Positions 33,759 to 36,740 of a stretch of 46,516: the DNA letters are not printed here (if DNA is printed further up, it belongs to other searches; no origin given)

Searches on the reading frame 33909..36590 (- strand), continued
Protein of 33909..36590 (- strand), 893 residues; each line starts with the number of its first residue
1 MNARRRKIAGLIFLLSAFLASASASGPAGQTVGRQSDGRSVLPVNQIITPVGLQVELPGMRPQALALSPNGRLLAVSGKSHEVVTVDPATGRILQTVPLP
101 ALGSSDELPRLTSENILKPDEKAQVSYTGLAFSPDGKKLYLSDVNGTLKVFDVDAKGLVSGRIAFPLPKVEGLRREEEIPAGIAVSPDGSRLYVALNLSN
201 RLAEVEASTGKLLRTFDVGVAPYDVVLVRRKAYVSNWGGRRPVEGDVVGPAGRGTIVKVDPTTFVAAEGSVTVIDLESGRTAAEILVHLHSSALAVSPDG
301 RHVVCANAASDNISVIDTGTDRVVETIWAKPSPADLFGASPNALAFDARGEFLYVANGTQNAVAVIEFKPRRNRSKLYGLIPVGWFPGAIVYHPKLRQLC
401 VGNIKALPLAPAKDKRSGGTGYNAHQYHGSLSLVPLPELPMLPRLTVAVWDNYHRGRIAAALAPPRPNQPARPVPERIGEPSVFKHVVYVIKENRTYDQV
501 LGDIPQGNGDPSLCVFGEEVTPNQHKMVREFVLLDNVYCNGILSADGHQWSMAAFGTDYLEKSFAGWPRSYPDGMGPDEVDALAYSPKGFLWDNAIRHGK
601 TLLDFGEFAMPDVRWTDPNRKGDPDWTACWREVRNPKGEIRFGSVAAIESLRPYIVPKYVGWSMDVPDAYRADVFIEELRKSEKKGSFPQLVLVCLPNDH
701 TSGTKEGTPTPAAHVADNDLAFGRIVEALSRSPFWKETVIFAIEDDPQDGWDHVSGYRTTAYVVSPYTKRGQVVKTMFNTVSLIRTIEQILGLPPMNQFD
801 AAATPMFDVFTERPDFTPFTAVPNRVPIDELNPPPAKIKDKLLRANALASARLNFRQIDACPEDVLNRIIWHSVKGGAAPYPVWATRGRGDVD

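Call 15: find_homologous_proteins(query=window:33909-36590:-, max_evalue=1e-10)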
Query window:33909-36590:- (893 aa): 7604 proteins with E <= 1e-10 among 8000 candidates; the best 120 are listed.
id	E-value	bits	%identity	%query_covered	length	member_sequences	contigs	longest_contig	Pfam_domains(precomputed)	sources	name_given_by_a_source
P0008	0.0e+0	2060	100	100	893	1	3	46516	PF23393.3,PF10282.16,PF25174.2,PF24814.2,PF12894.14,PF02239.23,PF00400.39,PF04185.20,PF08450.19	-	-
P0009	0.0e+0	1857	89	100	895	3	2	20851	PF23393.3,PF10282.16,PF25174.2,PF12894.14,PF21783.3,PF02239.23,PF04185.20,PF08450.19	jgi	-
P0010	0.0e+0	1648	80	97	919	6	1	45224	PF23393.3,PF10282.16,PF25174.2,PF02239.23,PF04185.20,PF08450.19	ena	-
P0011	0.0e+0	1641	79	97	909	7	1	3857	PF10282.16,PF25174.2,PF12894.14,PF00400.39,PF04185.20,PF08450.19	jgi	jgi:DNA-binding beta-propeller fold protein YncE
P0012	0.0e+0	1552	76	98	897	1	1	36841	PF23393.3,PF10282.16,PF25174.2,PF24814.2,PF12894.14,PF04185.20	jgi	jgi:YVTN family beta-propeller protein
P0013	0.0e+0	1525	73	99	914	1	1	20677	PF23393.3,PF10282.16,PF25174.2,PF24814.2,PF04185.20,PF08450.19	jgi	jgi:YVTN family beta-propeller protein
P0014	0.0e+0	1518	73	99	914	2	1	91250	PF23393.3,PF10282.16,PF25174.2,PF24814.2,PF00400.39,PF04185.20,PF08450.19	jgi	jgi:DNA-binding beta-propeller fold protein YncE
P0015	0.0e+0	1513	74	95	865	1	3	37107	PF10282.16,PF25174.2,PF07676.19,PF04185.20,PF08450.19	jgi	jgi:YVTN family beta-propeller protein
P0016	0.0e+0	1509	72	99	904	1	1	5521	PF10282.16,PF25174.2,PF21783.3,PF02239.23,PF04185.20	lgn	-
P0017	0.0e+0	1508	71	100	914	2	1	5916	PF10282.16,PF25174.2,PF00400.39,PF04185.20,PF08450.19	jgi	jgi:DNA-binding beta-propeller fold protein YncE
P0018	0.0e+0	1507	72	97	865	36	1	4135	PF23393.3,PF10282.16,PF25174.2,PF24814.2,PF00400.39,PF04185.20,PF08450.19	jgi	jgi:YVTN family beta-propeller protein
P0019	0.0e+0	1504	74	95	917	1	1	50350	PF23393.3,PF10282.16,PF25174.2,PF24814.2,PF13449.13,PF00400.39,PF07676.19,PF04185.20,PF08450.19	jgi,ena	-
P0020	0.0e+0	1503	71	99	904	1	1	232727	PF10282.16,PF25174.2,PF21783.3,PF04185.20,PF08450.19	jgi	jgi:YVTN family beta-propeller protein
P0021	0.0e+0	1499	71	99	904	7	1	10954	PF10282.16,PF25174.2,PF02239.23,PF04185.20,PF08450.19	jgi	jgi:YVTN family beta-propeller protein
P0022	0.0e+0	1498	73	99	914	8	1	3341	PF23393.3,PF10282.16,PF25174.2,PF24814.2,PF02239.23,PF00400.39,PF04185.20,PF08450.19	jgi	jgi:YVTN family beta-propeller protein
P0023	0.0e+0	1493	73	96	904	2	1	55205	PF10282.16,PF25174.2,PF24814.2,PF21783.3,PF04185.20,PF08450.19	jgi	-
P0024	0.0e+0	1492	71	100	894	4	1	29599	PF23393.3,PF10282.16,PF25174.2,PF24814.2,PF12894.14,PF24817.2,PF00400.39,PF04185.20,PF08450.19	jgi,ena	-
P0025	0.0e+0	1491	73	96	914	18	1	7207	PF23393.3,PF10282.16,PF25174.2,PF24814.2,PF04185.20,PF08450.19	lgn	-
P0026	0.0e+0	1491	71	100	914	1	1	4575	PF10282.16,PF25174.2,PF00400.39,PF07676.19,PF04185.20,PF08450.19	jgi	jgi:DNA-binding beta-propeller fold protein YncE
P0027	0.0e+0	1486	71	100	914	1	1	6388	PF10282.16,PF25174.2,PF21783.3,PF04185.20,PF08450.19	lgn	-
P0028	0.0e+0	1472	71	99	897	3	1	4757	PF10282.16,PF25174.2,PF04185.20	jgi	-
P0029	0.0e+0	1471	71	100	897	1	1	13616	PF10282.16,PF25174.2,PF24814.2,PF00400.39,PF04185.20,PF08450.19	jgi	jgi:YVTN family beta-propeller protein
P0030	0.0e+0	1470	72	96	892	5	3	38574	PF23393.3,PF10282.16,PF25174.2,PF24814.2,PF13449.13,PF12894.14,PF00400.39,PF04185.20,PF08450.19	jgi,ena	-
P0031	0.0e+0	1466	69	100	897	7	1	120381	PF25174.2,PF24814.2,PF12894.14,PF21783.3,PF02239.23,PF04185.20,PF08450.19,PF23393.3,PF10282.16,PF13449.13,PF00400.39,PF23414.2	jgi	-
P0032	0.0e+0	1464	70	99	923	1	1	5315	PF10282.16,PF25174.2,PF21783.3,PF04185.20,PF08450.19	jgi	jgi:DNA-binding beta-propeller fold protein YncE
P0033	0.0e+0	1461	69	98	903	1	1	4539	PF23393.3,PF10282.16,PF25174.2,PF12894.14,PF21783.3,PF00400.39,PF07676.19,PF04185.20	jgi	-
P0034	0.0e+0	1460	71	99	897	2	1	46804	PF10282.16,PF25174.2,PF04185.20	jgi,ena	-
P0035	0.0e+0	1459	71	99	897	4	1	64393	PF10282.16,PF25174.2,PF04185.20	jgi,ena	-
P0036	0.0e+0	1457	71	97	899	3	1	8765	PF23393.3,PF10282.16,PF25174.2,PF12894.14,PF21783.3,PF02239.23,PF04185.20,PF08450.19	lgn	-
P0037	0.0e+0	1457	71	100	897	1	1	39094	PF10282.16,PF25174.2,PF04185.20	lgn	-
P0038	0.0e+0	1457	71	99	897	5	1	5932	PF10282.16,PF25174.2,PF04185.20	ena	-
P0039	0.0e+0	1456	69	98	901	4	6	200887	PF23393.3,PF10282.16,PF25174.2,PF12894.14,PF21783.3,PF04185.20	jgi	jgi:YVTN family beta-propeller protein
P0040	0.0e+0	1456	71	100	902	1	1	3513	PF10282.16,PF25174.2,PF04185.20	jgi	-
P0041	0.0e+0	1455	70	99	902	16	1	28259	PF10282.16,PF25174.2,PF04185.20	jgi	-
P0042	0.0e+0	1453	70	100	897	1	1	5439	PF10282.16,PF25174.2,PF04185.20,PF08450.19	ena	-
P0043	0.0e+0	1453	70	98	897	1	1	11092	PF25174.2,PF24814.2,PF12894.14,PF21783.3,PF02239.23,PF07676.19,PF04185.20,PF08450.19,PF23393.3,PF10282.16,PF13449.13,PF00400.39,PF23414.2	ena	-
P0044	0.0e+0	1452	73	95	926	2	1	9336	PF23393.3,PF10282.16,PF25174.2,PF24814.2,PF12894.14,PF02239.23,PF04185.20,PF08450.19,PF23414.2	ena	-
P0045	0.0e+0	1449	72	95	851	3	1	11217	PF10282.16,PF25174.2,PF24814.2,PF00400.39,PF04185.20,PF08450.19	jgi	-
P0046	0.0e+0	1448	71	96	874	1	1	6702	PF10282.16,PF25174.2,PF04185.20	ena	-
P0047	0.0e+0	1447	70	98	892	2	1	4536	PF10282.16,PF25174.2,PF04185.20,PF08450.19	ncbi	-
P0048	0.0e+0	1442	72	96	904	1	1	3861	PF10282.16,PF25174.2,PF24814.2,PF04185.20,PF08450.19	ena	-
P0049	0.0e+0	1435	71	98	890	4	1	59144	PF23393.3,PF10282.16,PF25174.2,PF24814.2,PF23381.2,PF12894.14,PF02239.23,PF00400.39,PF07676.19,PF04185.20,PF08450.19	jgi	jgi:YVTN family beta-propeller protein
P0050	0.0e+0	1435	69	99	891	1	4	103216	PF23393.3,PF10282.16,PF13360.14,PF25174.2,PF21783.3,PF04185.20,PF08450.19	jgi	jgi:YVTN family beta-propeller protein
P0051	0.0e+0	1432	69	99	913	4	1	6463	PF10282.16,PF25174.2,PF21783.3,PF04185.20,PF08450.19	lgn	-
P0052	0.0e+0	1431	69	99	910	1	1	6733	PF10282.16,PF25174.2,PF04185.20,PF08450.19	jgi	jgi:YVTN family beta-propeller protein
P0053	0.0e+0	1431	68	99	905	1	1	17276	PF23393.3,PF10282.16,PF25174.2,PF12894.14,PF21783.3,PF04185.20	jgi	jgi:YVTN family beta-propeller protein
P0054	0.0e+0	1430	69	99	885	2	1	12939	PF10282.16,PF25174.2,PF21783.3,PF04185.20,PF08450.19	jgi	-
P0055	0.0e+0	1429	70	99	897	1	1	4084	PF10282.16,PF25174.2,PF04185.20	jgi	jgi:DNA-binding beta-propeller fold protein YncE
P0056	0.0e+0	1428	68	99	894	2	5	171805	PF23393.3,PF10282.16,PF25174.2,PF24814.2,PF12894.14,PF21783.3,PF02239.23,PF00400.39,PF04185.20,PF08450.19,PF23414.2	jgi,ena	-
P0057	0.0e+0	1424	73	91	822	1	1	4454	PF23393.3,PF10282.16,PF25174.2,PF24814.2,PF02239.23,PF04185.20,PF08450.19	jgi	jgi:YVTN family beta-propeller protein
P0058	0.0e+0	1421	71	95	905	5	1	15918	PF10282.16,PF25174.2,PF24814.2,PF21783.3,PF00400.39,PF04185.20,PF08450.19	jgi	jgi:YVTN family beta-propeller protein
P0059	0.0e+0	1420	72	95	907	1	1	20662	PF10282.16,PF25174.2,PF24814.2,PF04185.20,PF08450.19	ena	-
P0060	0.0e+0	1420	68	99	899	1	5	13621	PF23393.3,PF10282.16,PF25174.2,PF21783.3,PF02239.23,PF00400.39,PF04185.20,PF08450.19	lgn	-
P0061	0.0e+0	1418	69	99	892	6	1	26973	PF23393.3,PF10282.16,PF25174.2,PF24814.2,PF12894.14,PF21783.3,PF02239.23,PF04185.20,PF08450.19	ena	-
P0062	0.0e+0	1417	69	98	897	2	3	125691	PF23393.3,PF10282.16,PF25174.2,PF21783.3,PF07676.19,PF04185.20,PF08450.19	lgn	-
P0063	0.0e+0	1417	69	100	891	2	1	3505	PF10282.16,PF25174.2,PF02239.23,PF04185.20,PF08450.19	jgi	-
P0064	0.0e+0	1416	72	95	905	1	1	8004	PF10282.16,PF25174.2,PF04185.20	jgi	jgi:YVTN family beta-propeller protein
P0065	0.0e+0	1416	70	98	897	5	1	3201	PF23393.3,PF10282.16,PF25174.2,PF24814.2,PF12894.14,PF04185.20,PF08450.19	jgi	-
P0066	0.0e+0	1414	71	96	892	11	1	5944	PF10282.16,PF25174.2,PF02239.23,PF04185.20,PF08450.19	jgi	jgi:YVTN family beta-propeller protein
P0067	0.0e+0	1408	69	99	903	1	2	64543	PF23393.3,PF10282.16,PF25174.2,PF24814.2,PF13449.13,PF21783.3,PF02239.23,PF00400.39,PF04185.20,PF08450.19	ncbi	-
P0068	0.0e+0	1408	69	98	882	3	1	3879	PF25174.2,PF24814.2,PF12894.14,PF21783.3,PF02239.23,PF04185.20,PF08450.19,PF22494.4,PF23393.3,PF10282.16,PF13449.13,PF23414.2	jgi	-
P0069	0.0e+0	1408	69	99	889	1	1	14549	PF10282.16,PF25174.2,PF02239.23,PF04185.20,PF08450.19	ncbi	-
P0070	0.0e+0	1406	70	95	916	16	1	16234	PF22494.4,PF10282.16,PF25174.2,PF02239.23,PF00400.39,PF04185.20,PF08450.19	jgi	jgi:YVTN family beta-propeller protein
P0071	0.0e+0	1403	70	95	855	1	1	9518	PF23393.3,PF10282.16,PF25174.2,PF13449.13,PF12894.14,PF02239.23,PF00400.39,PF04185.20,PF08450.19,PF23414.2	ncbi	-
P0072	0.0e+0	1402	72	94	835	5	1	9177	PF10282.16,PF25174.2,PF02239.23,PF07676.19,PF04185.20,PF08450.19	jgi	jgi:YVTN family beta-propeller protein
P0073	0.0e+0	1398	68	99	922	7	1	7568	PF10282.16,PF25174.2,PF04185.20,PF08450.19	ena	-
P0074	0.0e+0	1396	69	99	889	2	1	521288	PF10282.16,PF25174.2,PF02239.23,PF04185.20,PF08450.19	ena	-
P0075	0.0e+0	1390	68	98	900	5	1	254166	PF23393.3,PF10282.16,PF25174.2,PF24814.2,PF21783.3,PF02239.23,PF04185.20,PF08450.19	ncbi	-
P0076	0.0e+0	1389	70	98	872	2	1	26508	PF10282.16,PF25174.2,PF04185.20,PF08450.19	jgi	jgi:YVTN family beta-propeller protein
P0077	0.0e+0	1387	68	99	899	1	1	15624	PF23393.3,PF10282.16,PF25174.2,PF04185.20,PF08450.19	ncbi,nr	ncbi:MAG: bifunctional YncE family protein/alkaline phosphatase family protein [Verrucomicrobia bact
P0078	0.0e+0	1386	67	100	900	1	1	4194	PF10282.16,PF25174.2,PF04185.20,PF08450.19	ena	-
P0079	0.0e+0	1385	67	99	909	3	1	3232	PF10282.16,PF25174.2,PF21783.3,PF02239.23,PF04185.20,PF08450.19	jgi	jgi:YVTN family beta-propeller protein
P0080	0.0e+0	1385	68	98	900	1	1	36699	PF23393.3,PF10282.16,PF25174.2,PF21783.3,PF02239.23,PF04185.20,PF08450.19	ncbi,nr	ncbi:MAG: alkaline phosphatase family protein [Acidobacteriota bacterium]|nr:alkaline phosphatase fa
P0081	0.0e+0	1385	70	94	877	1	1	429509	PF10282.16,PF25174.2,PF04185.20,PF08450.19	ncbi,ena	-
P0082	0.0e+0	1384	69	98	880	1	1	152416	PF10282.16,PF25174.2,PF02239.23,PF04185.20,PF08450.19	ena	-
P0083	0.0e+0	1384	68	97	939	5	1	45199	PF23393.3,PF10282.16,PF25174.2,PF24814.2,PF12894.14,PF21783.3,PF00400.39,PF04185.20,PF08450.19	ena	-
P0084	0.0e+0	1383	68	99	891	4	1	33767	PF10282.16,PF25174.2,PF02239.23,PF04185.20,PF08450.19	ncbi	-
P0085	0.0e+0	1383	67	98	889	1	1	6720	PF23393.3,PF10282.16,PF25174.2,PF02239.23,PF04185.20,PF08450.19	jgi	jgi:YVTN family beta-propeller protein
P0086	0.0e+0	1382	69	95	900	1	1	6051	PF23393.3,PF10282.16,PF25174.2,PF21783.3,PF02239.23,PF04185.20,PF08450.19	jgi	jgi:DNA-binding beta-propeller fold protein YncE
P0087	0.0e+0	1379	68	97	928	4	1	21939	PF23393.3,PF10282.16,PF25174.2,PF04185.20,PF08450.19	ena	-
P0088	0.0e+0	1379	67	99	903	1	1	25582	PF23393.3,PF10282.16,PF25174.2,PF13449.13,PF12894.14,PF04185.20,PF08450.19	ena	-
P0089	0.0e+0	1379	69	95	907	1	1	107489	PF23393.3,PF10282.16,PF25174.2,PF24814.2,PF21783.3,PF00400.39,PF04185.20,PF08450.19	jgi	jgi:YVTN family beta-propeller protein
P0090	0.0e+0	1378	69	98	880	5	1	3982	PF10282.16,PF25174.2,PF02239.23,PF04185.20,PF08450.19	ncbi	-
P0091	0.0e+0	1377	67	99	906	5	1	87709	PF23393.3,PF10282.16,PF25174.2,PF24814.2,PF00400.39,PF04185.20,PF08450.19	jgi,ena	-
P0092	0.0e+0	1377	69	98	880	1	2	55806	PF10282.16,PF25174.2,PF04185.20,PF08450.19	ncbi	-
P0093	0.0e+0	1376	68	96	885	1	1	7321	PF23393.3,PF10282.16,PF25174.2,PF12894.14,PF04185.20,PF08450.19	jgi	jgi:DNA-binding beta-propeller fold protein YncE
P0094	0.0e+0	1376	67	99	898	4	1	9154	PF23393.3,PF10282.16,PF25174.2,PF24814.2,PF12894.14,PF02239.23,PF04185.20,PF08450.19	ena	-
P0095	0.0e+0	1375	66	98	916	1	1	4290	PF10282.16,PF25174.2,PF04185.20,PF08450.19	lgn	-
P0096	0.0e+0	1373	67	99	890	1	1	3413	PF10282.16,PF25174.2,PF12894.14,PF02239.23,PF04185.20,PF08450.19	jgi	jgi:YVTN family beta-propeller protein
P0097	0.0e+0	1372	66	99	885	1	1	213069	PF22494.4,PF10282.16,PF25174.2,PF12894.14,PF21783.3,PF02239.23,PF04185.20,PF08450.19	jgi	jgi:DNA-binding beta-propeller fold protein YncE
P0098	0.0e+0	1372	67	99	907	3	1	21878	PF10282.16,PF25174.2,PF04185.20,PF08450.19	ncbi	-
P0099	0.0e+0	1371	67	98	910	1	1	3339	PF10282.16,PF25174.2,PF13449.13,PF21783.3,PF04185.20,PF08450.19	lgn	-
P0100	0.0e+0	1371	67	97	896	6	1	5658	PF23393.3,PF10282.16,PF25174.2,PF13449.13,PF12894.14,PF04185.20,PF08450.19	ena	-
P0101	0.0e+0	1371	67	99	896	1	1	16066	PF10282.16,PF25174.2,PF12894.14,PF02239.23,PF04185.20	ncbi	-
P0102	0.0e+0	1370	66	99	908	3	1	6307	PF23393.3,PF10282.16,PF25174.2,PF12894.14,PF04185.20,PF08450.19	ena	-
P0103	0.0e+0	1369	68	97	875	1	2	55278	PF23393.3,PF10282.16,PF25174.2,PF04185.20,PF08450.19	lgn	-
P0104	0.0e+0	1368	68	98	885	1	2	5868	PF23393.3,PF10282.16,PF25174.2,PF24814.2,PF12894.14,PF21783.3,PF02239.23,PF00400.39,PF04185.20,PF08450.19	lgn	-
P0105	0.0e+0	1368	67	98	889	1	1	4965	PF23393.3,PF10282.16,PF25174.2,PF24814.2,PF12894.14,PF21783.3,PF04185.20,PF08450.19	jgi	jgi:YVTN family beta-propeller protein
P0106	0.0e+0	1368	67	97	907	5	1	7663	PF23393.3,PF10282.16,PF25174.2,PF24814.2,PF21783.3,PF00400.39,PF04185.20,PF08450.19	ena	-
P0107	0.0e+0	1366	68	96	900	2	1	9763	PF23393.3,PF10282.16,PF25174.2,PF21783.3,PF00400.39,PF04185.20,PF08450.19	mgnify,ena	mgnify:CR=1 FL=1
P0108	0.0e+0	1366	68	97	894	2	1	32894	PF10282.16,PF25174.2,PF04185.20,PF08450.19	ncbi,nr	ncbi:MAG: phosphoesterase [Proteobacteria bacterium]|nr:phosphoesterase [Pseudomonadota bacterium]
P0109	0.0e+0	1365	66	99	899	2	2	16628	PF23393.3,PF10282.16,PF25174.2,PF12894.14,PF21783.3,PF04185.20,PF08450.19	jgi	jgi:YVTN family beta-propeller protein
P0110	0.0e+0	1364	67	98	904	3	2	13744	PF10282.16,PF25174.2,PF21783.3,PF04185.20,PF08450.19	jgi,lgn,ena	-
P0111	0.0e+0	1363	67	99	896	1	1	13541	PF10282.16,PF25174.2,PF13449.13,PF12894.14,PF04185.20,PF08450.19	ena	-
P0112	0.0e+0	1363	66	99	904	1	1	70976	PF23393.3,PF10282.16,PF25174.2,PF13449.13,PF21783.3,PF02239.23,PF04185.20,PF08450.19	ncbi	-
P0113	0.0e+0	1363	67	97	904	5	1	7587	PF10282.16,PF25174.2,PF12894.14,PF04185.20,PF08450.19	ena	-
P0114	0.0e+0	1362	66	99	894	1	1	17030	PF22494.4,PF10282.16,PF25174.2,PF24814.2,PF21783.3,PF04185.20,PF08450.19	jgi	jgi:DNA-binding beta-propeller fold protein YncE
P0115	0.0e+0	1362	67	98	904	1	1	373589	PF10282.16,PF25174.2,PF13449.13,PF21783.3,PF02239.23,PF04185.20,PF08450.19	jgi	jgi:YVTN family beta-propeller protein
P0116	0.0e+0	1361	67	98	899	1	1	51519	PF23393.3,PF10282.16,PF13360.14,PF25174.2,PF12894.14,PF02239.23,PF04185.20,PF08450.19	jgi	jgi:YVTN family beta-propeller protein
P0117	0.0e+0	1359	66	99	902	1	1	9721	PF10282.16,PF25174.2,PF21783.3,PF02239.23,PF04185.20,PF08450.19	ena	-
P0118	0.0e+0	1359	67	97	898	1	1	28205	PF22494.4,PF23393.3,PF10282.16,PF25174.2,PF12894.14,PF21783.3,PF00400.39,PF04185.20,PF08450.19,PF23414.2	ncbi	-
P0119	0.0e+0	1359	68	95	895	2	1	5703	PF23393.3,PF10282.16,PF25174.2,PF21783.3,PF02239.23,PF04185.20,PF08450.19,PF23414.2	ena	-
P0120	0.0e+0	1359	66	99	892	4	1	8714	PF10282.16,PF25174.2,PF24814.2,PF13449.13,PF12894.14,PF02239.23,PF00400.39,PF04185.20,PF08450.19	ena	-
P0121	0.0e+0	1358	66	98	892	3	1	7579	PF23393.3,PF10282.16,PF25174.2,PF12894.14,PF21783.3,PF00400.39,PF04185.20,PF08450.19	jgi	-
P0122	0.0e+0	1358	66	99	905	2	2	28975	PF23393.3,PF10282.16,PF25174.2,PF00400.39,PF04185.20,PF08450.19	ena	-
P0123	0.0e+0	1358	66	99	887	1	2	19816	PF10282.16,PF25174.2,PF24814.2,PF12894.14,PF02239.23,PF04185.20,PF08450.19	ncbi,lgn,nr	ncbi:MAG: phosphoesterase [Verrucomicrobia subdivision 3 bacterium]|nr:phosphoesterase [Limisphaeral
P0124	0.0e+0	1357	66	99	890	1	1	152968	PF10282.16,PF25174.2,PF21783.3,PF04185.20,PF08450.19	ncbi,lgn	-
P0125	0.0e+0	1356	67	97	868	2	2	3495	PF10282.16,PF25174.2,PF21783.3,PF04185.20,PF08450.19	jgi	jgi:YVTN family beta-propeller protein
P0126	0.0e+0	1356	67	96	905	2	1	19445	PF23393.3,PF10282.16,PF25174.2,PF24814.2,PF02239.23,PF00400.39,PF04185.20,PF08450.19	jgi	-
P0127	0.0e+0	1355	67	97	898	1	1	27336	PF22494.4,PF23393.3,PF10282.16,PF25174.2,PF12894.14,PF21783.3,PF04185.20,PF08450.19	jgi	jgi:YVTN family beta-propeller protein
